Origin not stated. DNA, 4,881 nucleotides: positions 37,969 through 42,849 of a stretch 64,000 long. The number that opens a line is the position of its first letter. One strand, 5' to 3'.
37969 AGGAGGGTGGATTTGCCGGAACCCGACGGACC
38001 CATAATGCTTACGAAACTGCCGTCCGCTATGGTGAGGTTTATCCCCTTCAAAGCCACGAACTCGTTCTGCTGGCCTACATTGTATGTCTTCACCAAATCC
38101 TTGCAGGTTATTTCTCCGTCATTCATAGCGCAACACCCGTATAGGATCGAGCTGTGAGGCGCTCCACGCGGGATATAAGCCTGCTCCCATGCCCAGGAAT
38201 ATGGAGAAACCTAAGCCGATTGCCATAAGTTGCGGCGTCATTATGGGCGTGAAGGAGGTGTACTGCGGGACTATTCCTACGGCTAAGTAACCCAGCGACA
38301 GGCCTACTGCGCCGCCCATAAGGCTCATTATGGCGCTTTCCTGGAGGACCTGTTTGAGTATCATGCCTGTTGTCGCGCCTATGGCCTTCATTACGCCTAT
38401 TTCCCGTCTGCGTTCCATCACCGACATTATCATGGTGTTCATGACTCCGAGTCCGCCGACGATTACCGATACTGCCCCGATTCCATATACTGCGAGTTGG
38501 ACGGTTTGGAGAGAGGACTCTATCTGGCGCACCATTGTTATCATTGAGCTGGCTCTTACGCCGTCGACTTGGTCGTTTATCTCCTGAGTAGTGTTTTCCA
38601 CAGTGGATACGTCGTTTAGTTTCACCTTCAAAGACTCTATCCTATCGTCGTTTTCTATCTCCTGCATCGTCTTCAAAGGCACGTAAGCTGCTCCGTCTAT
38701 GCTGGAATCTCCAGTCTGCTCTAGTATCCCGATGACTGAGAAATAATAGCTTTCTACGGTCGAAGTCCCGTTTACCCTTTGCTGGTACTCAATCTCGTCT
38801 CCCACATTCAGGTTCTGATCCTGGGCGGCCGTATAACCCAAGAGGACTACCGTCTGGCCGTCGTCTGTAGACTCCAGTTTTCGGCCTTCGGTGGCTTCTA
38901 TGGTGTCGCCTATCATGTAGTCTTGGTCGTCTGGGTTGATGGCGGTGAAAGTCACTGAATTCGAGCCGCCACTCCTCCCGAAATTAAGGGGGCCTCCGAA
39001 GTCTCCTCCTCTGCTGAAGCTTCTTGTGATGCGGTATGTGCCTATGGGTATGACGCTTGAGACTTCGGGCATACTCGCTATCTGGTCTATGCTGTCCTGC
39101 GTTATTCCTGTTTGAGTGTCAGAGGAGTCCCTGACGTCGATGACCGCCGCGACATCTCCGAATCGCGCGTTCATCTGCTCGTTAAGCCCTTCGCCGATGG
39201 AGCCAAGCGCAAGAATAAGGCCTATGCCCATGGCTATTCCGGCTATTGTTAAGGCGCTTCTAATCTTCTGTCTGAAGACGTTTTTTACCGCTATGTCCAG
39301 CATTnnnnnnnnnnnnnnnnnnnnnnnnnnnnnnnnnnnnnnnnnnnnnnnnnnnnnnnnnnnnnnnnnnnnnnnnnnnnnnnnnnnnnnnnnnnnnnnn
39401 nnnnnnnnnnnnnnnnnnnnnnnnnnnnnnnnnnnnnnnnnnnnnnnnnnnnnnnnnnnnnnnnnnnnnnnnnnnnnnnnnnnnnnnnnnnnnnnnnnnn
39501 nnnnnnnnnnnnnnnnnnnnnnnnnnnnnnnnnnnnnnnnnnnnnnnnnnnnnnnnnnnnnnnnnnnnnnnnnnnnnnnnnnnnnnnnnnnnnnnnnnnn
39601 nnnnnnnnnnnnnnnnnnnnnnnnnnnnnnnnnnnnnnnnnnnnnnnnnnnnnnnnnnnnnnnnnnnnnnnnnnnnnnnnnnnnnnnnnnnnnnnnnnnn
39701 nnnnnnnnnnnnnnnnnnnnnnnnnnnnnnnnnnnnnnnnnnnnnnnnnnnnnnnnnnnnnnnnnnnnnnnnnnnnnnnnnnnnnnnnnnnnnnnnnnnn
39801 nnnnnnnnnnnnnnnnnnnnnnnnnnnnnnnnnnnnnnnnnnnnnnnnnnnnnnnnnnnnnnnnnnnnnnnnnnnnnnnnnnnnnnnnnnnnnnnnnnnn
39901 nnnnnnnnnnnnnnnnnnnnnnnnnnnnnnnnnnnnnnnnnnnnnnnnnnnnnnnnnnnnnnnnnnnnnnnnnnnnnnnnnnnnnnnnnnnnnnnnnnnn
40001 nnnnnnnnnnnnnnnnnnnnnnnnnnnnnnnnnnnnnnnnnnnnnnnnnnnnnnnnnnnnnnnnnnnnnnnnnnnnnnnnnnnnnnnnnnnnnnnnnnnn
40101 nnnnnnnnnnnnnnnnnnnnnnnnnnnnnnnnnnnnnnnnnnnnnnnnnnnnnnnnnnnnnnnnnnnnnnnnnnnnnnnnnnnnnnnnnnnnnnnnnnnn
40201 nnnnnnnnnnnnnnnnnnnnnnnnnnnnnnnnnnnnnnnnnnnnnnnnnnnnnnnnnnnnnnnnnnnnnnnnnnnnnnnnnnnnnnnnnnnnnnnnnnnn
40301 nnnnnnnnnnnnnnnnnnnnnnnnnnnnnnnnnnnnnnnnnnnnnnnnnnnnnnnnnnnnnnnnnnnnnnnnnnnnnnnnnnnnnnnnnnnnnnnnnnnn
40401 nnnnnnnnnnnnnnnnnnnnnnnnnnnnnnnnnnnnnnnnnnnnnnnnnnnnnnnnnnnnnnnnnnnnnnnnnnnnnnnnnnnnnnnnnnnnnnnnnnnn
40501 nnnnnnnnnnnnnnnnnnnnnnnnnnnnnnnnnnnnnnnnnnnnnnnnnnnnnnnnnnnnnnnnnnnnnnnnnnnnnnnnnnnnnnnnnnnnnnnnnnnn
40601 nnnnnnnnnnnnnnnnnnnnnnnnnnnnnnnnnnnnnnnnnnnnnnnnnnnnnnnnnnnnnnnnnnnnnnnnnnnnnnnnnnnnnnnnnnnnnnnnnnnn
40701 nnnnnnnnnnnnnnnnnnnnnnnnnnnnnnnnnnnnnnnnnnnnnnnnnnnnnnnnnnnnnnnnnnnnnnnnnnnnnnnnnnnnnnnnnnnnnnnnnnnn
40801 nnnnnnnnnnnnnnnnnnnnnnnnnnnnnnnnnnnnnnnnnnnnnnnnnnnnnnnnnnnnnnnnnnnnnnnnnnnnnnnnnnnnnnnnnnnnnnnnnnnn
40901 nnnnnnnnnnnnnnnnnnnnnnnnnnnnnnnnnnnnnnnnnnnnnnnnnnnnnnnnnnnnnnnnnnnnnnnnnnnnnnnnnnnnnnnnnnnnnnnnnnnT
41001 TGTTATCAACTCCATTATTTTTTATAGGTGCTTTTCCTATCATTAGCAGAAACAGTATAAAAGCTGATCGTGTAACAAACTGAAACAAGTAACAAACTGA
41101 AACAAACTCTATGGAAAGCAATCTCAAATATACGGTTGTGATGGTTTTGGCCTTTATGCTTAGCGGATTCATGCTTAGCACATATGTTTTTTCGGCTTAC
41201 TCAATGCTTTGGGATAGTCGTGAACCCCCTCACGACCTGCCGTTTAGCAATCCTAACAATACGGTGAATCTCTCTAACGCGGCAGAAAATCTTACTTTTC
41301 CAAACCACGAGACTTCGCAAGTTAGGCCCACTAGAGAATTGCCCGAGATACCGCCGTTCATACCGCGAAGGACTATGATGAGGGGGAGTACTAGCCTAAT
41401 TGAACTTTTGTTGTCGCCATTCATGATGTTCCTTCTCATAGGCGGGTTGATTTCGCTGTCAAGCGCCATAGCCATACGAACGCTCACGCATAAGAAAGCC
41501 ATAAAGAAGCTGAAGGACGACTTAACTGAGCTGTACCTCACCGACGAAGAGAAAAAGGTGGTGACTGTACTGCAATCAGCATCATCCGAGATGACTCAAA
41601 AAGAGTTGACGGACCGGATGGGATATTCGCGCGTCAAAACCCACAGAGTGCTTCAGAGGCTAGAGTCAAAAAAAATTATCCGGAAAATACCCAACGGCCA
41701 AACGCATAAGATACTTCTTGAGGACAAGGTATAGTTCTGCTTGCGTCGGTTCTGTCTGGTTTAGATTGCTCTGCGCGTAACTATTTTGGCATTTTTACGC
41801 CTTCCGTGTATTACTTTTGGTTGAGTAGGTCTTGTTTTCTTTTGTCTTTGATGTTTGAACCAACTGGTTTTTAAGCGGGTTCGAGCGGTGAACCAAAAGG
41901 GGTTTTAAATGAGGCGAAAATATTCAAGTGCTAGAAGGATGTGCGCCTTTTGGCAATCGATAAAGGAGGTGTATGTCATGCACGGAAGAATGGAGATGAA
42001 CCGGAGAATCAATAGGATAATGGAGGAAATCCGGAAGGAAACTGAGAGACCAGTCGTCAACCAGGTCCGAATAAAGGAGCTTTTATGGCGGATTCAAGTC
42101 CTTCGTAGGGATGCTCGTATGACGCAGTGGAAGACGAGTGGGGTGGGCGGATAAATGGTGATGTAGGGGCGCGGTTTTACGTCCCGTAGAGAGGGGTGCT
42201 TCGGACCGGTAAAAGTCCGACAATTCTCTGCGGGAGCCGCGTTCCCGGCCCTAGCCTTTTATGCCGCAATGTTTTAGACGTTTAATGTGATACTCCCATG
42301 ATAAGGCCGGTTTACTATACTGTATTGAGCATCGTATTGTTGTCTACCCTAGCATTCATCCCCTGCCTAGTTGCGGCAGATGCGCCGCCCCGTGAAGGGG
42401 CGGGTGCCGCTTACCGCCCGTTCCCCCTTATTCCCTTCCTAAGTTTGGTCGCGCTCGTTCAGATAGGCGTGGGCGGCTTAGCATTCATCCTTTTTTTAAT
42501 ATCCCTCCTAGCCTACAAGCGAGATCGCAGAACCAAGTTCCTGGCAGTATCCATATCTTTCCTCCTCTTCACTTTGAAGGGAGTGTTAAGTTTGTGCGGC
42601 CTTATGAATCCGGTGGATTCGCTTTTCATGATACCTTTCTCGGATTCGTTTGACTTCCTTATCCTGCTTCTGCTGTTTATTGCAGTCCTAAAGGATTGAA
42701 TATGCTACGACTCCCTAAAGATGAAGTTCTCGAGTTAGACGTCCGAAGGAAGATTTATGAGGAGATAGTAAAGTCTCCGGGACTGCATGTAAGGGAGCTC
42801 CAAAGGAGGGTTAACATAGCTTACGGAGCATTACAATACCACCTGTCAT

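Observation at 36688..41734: Candidate uncharacterised cell-surface assembly/export module: pilin-like protein + Q-rich lipoprotein + MacB-type ABC transporter + CARDB/COG1361 surface protein + membrane-bound HTH regulator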

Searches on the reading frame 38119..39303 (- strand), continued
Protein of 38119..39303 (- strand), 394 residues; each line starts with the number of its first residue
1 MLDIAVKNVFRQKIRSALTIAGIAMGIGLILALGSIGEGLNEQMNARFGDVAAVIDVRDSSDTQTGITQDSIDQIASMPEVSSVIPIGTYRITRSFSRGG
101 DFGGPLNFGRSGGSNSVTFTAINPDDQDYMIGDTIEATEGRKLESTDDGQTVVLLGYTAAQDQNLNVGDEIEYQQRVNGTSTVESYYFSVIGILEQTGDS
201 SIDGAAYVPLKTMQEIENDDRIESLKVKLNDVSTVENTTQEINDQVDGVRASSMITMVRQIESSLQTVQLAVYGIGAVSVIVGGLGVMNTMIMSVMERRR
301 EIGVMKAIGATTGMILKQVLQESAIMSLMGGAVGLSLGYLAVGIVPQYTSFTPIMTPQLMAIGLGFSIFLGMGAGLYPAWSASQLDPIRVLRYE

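Call 70: predict_structure(alignment_id=A3)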
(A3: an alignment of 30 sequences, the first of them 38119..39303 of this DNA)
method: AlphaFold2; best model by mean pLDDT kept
length: 394 residues; sequences in the alignment: 30
mean_pLDDT: 74.9   pTM: 0.46
mean pLDDT of the five models: 74.9, 73.2, 70.2, 69.0, 59.0
residues with pLDDT >= 90: 1; 70-90: 304; 50-70: 68; < 50: 21
segments of 3 or more residues with pLDDT < 50: 94-114
pLDDT, mean of each block of 10 residues (from residue 1): 76 78 80 78 63 75 72 83 74 44 36 57 80 79 85 87 84 68 79 82 83 76 78 80 82 69 66 69 74 75 77 82 83 85 78 79 81 77 72 59
secondary structure, 60 per line:
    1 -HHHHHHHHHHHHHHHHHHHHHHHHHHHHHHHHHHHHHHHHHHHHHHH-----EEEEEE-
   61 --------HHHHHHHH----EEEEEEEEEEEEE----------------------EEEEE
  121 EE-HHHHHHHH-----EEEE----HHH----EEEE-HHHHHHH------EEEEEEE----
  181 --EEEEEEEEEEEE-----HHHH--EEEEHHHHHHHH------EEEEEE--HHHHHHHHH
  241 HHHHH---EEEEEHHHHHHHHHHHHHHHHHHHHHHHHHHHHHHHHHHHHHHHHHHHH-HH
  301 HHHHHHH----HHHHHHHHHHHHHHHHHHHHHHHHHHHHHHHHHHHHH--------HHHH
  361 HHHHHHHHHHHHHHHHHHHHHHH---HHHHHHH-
elements in order: H2-48 E54-59 H69-76 E81-93 E116-122 H124-131 E137-140 E152-155 H157-163 E170-176 E183-194 H200-203 E206-209 H210-217 E224-229 H232-245 E249-253 H254-297 H299-307 H312-348 H357-383 H387-393
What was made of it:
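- On Type VII (MacB/FtsX-type) ABC transporter: The AF2 model has long TM1 and TM2 stalk helices at H2-48 and H254-297 (call 70).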

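Call 72: fold_search(model_id=the predicted structure, library=pdb)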
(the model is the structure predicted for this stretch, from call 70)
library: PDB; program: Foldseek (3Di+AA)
matches with E <= 10: 322; with E <= 0.001: 69
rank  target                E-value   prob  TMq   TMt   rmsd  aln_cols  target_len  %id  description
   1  5xu1_M                7.2e-20  1.00  0.59  0.59   7.8       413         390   24  Structure of a non-canonical ABC transporter from Streptococcus pneumoniae R6 (released 2018-01-24)
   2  5lil_A                1.1e-19  1.00  0.47  0.32  11.2       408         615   25  Structure of Aggregatibacter actinomycetemcomitans MacB bound to ATPyS (P21) (released 2017-11-15)
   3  5gko_A                1.3e-19  1.00  0.74  0.47   5.8       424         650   21  Crystal structure of tripartite-type ABC transporter, MacB from Acinetobacter baumannii (released 2017-11-15)
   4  9rld_E                5.6e-19  1.00  0.60  0.58   6.5       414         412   17  LolCDE complex with Lpp lipoprotein (released 2026-01-21)
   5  9rlc_E                8.5e-19  1.00  0.60  0.58   6.6       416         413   17  LolCDE complex with Lpp lipoprotein (released 2026-01-21)
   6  9xro_E                1.2e-18  1.00  0.47  0.49   8.7       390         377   17  LolCDE in complex with SMT-738_3 (released 2026-03-18)
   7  5lj6                  2.4e-18  1.00  0.48  0.34  10.3       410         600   24  Structure of Aggregatibacter actinomycetemcomitans MacB bound to ATPyS (P6522) (released 2017-11-15)
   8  5lj7_B                2.9e-18  1.00  0.48  0.34  10.7       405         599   25  Structure of Aggregatibacter actinomycetemcomitans MacB bound to ATP (P21) (released 2017-11-15)
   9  5lil_B                4.0e-18  1.00  0.48  0.33  10.5       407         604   25  Structure of Aggregatibacter actinomycetemcomitans MacB bound to ATPyS (P21) (released 2017-11-15)
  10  5nik_J                5.7e-18  1.00  0.58  0.39   8.5       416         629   22  Structure of the MacAB-TolC ABC-type tripartite multidrug efflux pump (released 2017-05-24)
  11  5lj7_A                1.8e-17  1.00  0.46  0.33  10.2       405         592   24  Structure of Aggregatibacter actinomycetemcomitans MacB bound to ATP (P21) (released 2017-11-15)
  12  5xu1_S                2.7e-17  1.00  0.53  0.55   8.2       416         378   24  Structure of a non-canonical ABC transporter from Streptococcus pneumoniae R6 (released 2018-01-24)
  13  7arh_E                3.1e-17  1.00  0.59  0.57   6.6       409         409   17  LolCDE in complex with lipoprotein (released 2021-04-07)
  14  9rld_C                5.8e-17  1.00  0.41  0.41  10.6       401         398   18  LolCDE complex with Lpp lipoprotein (released 2026-01-21)
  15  9rli_E                1.0e-16  1.00  0.57  0.57   6.5       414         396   18  LolCDEdelta(235-252) complex with Pal lipoprotein (released 2026-01-21)
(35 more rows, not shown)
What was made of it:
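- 38119..39303 (-): MacB-type (type VII ABC) permease (394 aa). It has four TM helices and an extracytoplasmic Porter/Sabre domain of about 220 aa between TM1 and TM2. That domain contains a disordered Gly-rich loop at residues 94-114. The AF2 model (pLDDT 74.9) gives Foldseek TM 0.74 to A. baumannii MacB and about 0.6 to Spr0695 and LolE (calls 70, 72).
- On Type VII (MacB/FtsX-type) ABC transporter: Foldseek TM is 0.74 to A. baumannii MacB and 0.59-0.60 to Spr0695 and LolE (call 72).
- Closest known: BceAB-BceRS and BcrR-type peptide-antibiotic sensing and resistance modules of Firmicutes. Same: BceB is a distant fold match (call 72).
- LolE is a strong fold match (call 72).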

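Call 80: get_annotated_region(hit=H23, flank=3500)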
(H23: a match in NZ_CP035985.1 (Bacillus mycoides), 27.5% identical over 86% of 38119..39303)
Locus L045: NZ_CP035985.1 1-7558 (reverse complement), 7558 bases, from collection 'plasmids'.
description: Bacillus mycoides strain BPN211 plasmid p33
organism: Bacillus mycoides (NCBI taxid 1405)
taxonomy: Bacteria; Bacillota; Bacilli; Bacillales; Bacillaceae; Bacillus; Bacillus mycoides
host: -; source: cell culture,soil; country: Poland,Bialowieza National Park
typing (MOB-suite, as given by PLSDB): non-mobilizable; replicon rep_cluster_1895,rep_cluster_1912
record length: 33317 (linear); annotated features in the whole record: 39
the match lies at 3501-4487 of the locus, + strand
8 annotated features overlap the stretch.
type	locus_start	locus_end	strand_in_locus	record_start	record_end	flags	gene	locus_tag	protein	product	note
CDS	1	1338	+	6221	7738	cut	-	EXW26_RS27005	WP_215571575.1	PH domain-containing protein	-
CDS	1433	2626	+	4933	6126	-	-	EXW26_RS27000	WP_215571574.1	biotin/lipoyl-binding protein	-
CDS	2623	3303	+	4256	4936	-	-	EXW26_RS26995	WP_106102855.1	ABC transporter ATP-binding protein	-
CDS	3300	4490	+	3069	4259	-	-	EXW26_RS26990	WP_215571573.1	ABC transporter permease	-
CDS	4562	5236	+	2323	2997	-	-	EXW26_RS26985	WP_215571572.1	Yip1 family protein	GO:0006888 - endoplasmic reticulum to Golgi vesicle-mediated transport [Evidence IEA]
CDS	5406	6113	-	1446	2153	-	-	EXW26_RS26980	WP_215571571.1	IS6 family transposase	-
CDS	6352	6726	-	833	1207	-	-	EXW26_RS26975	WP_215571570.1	hypothetical protein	-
CDS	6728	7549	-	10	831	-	-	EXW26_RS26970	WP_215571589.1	ParA family protein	-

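Call 81: get_annotated_region(hit=H3, flank=3500)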
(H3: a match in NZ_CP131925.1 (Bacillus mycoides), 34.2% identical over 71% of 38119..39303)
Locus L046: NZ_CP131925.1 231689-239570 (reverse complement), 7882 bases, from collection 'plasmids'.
description: Bacillus mycoides strain PAMC 29627 plasmid unnamed1, complete sequence
organism: Bacillus mycoides (NCBI taxid 1405)
taxonomy: Bacteria; Bacillota; Bacilli; Bacillales; Bacillaceae; Bacillus; Bacillus mycoides
host: -; source: whole organism,soil; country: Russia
typing (MOB-suite, as given by PLSDB): non-mobilizable; replicon rep_cluster_125
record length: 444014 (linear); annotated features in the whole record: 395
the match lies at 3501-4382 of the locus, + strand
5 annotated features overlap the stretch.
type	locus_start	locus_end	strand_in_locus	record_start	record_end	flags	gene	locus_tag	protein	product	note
CDS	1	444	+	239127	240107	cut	-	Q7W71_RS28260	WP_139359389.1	glycosyltransferase family 2 protein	-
CDS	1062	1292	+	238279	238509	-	-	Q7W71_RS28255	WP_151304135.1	hypothetical protein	-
CDS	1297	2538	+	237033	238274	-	-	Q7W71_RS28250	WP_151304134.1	efflux RND transporter periplasmic adaptor subunit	GO:0006810 - transport [Evidence IEA]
CDS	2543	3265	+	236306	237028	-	-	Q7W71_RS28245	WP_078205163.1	ABC transporter ATP-binding protein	-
CDS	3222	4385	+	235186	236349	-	-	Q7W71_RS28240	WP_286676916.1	ABC transporter permease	-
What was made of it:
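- Closest known: Adaptor-dependent MacB-type ABC systems of single-membrane bacteria. Same: A three-gene cassette with one extracytoplasmic, membrane-anchored partner gene in first position (calls 80, 81).
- Bacillus plasmid cassettes read adaptor/PAP, ATPase, permease, in one case followed by Yip1 (calls 80, 81). A 1:1 translationally coupled first-gene position is that of the adaptor subunit in bacterial cassettes (calls 80, 81).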

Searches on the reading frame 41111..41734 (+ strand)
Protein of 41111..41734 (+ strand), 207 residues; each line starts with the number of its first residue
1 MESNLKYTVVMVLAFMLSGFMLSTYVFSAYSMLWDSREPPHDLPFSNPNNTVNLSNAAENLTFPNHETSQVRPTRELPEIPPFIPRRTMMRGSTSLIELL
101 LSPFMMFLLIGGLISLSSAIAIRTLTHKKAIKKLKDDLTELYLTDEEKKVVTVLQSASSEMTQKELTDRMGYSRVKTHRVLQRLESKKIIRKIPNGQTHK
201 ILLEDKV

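Call 3: search_protein_families(library=pfam, proteins=[window:41111-41734:+], max_evalue=0.01)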
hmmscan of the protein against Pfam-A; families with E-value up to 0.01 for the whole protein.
window:41111-41734:+ (207 aa): 7 families
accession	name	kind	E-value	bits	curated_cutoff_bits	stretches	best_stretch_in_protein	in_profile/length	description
PF24034.1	DUF7343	-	1.2e-08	35.1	27.6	1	143-202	2-60/62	Domain of unknown function (DUF7343)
PF12802.13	MarR_2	-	1.6e-05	25.4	27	1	159-197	19-57/61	MarR family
PF13545.12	HTH_Crp_2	-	3.3e-05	24.2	27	1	159-195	21-56/70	Crp-like helix-turn-helix domain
PF25213.1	HVO_A0261_N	-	0.001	19.3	35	1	151-193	14-57/86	HVO_A0261 N-terminal domain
PF01978.25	TrmB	-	0.0012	19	25.6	1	140-195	3-57/68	Sugar-specific transcriptional regulator TrmB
PF13412.12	HTH_24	-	0.0014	18.6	21.9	1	149-191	7-48/48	Winged helix-turn-helix DNA-binding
PF09339.16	HTH_IclR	-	0.0027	17.9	22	1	153-192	11-50/52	IclR helix-turn-helix domain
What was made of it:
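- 41111..41734 (+): Membrane-tethered one-component regulator (207 aa). Layout: TM1 at residues 5-23, an external loop of about 80 aa with three N-glycosylation sequons, TM2 at 104-122, a basic stretch, then a C-terminal DUF7343 winged helix. Pfam DUF7343 scores 35.1 bits against a cut-off of 27.6 (call 3).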

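Call 4: search_protein_families(library=ncbifam, proteins=[window:41111-41734:+], max_evalue=0.01)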
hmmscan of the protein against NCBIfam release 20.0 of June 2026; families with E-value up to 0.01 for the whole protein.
window:41111-41734:+ (207 aa): 4 families
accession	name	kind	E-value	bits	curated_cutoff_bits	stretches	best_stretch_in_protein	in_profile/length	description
NF040939.2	trans_reg_lrs14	equivalog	0.0016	18.4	90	1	134-193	9-69/103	Lrs14 family HTH-type transcriptional regulator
NF053777.1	Saro0803TransReg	equivalog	0.0035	17.1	200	1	125-192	17-83/140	Saro_0803 family transcriptional regulator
NF053606.1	Sta1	subfamily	0.0036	17.4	80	1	143-193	18-67/100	Sta1 family transcriptional regulator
TIGR01889.1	Staph_reg_Sar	paralog_domain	0.006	16.9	62.6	0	126-192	5-75/109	staphylococcal accessory regulator family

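Call 62: search_protein_families(library=padloc, proteins=[window:41111-41734:+], max_evalue=0.001)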
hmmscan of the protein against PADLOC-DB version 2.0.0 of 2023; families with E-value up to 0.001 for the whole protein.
window:41111-41734:+ (207 aa): 0 families

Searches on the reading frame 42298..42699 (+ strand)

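Call 3: search_protein_families(library=pfam, proteins=[window:42298-42699:+], max_evalue=0.01)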
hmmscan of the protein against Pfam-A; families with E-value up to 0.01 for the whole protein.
window:42298-42699:+ (133 aa): 1 family
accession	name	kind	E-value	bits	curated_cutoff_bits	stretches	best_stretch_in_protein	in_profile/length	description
PF24283.1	DUF7471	-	2.4e-05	24.7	27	1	61-131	13-83/86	Family of unknown function (DUF7471)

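Call 4: search_protein_families(library=ncbifam, proteins=[window:42298-42699:+], max_evalue=0.01)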
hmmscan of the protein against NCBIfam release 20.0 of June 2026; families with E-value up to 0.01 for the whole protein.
window:42298-42699:+ (133 aa): 0 families
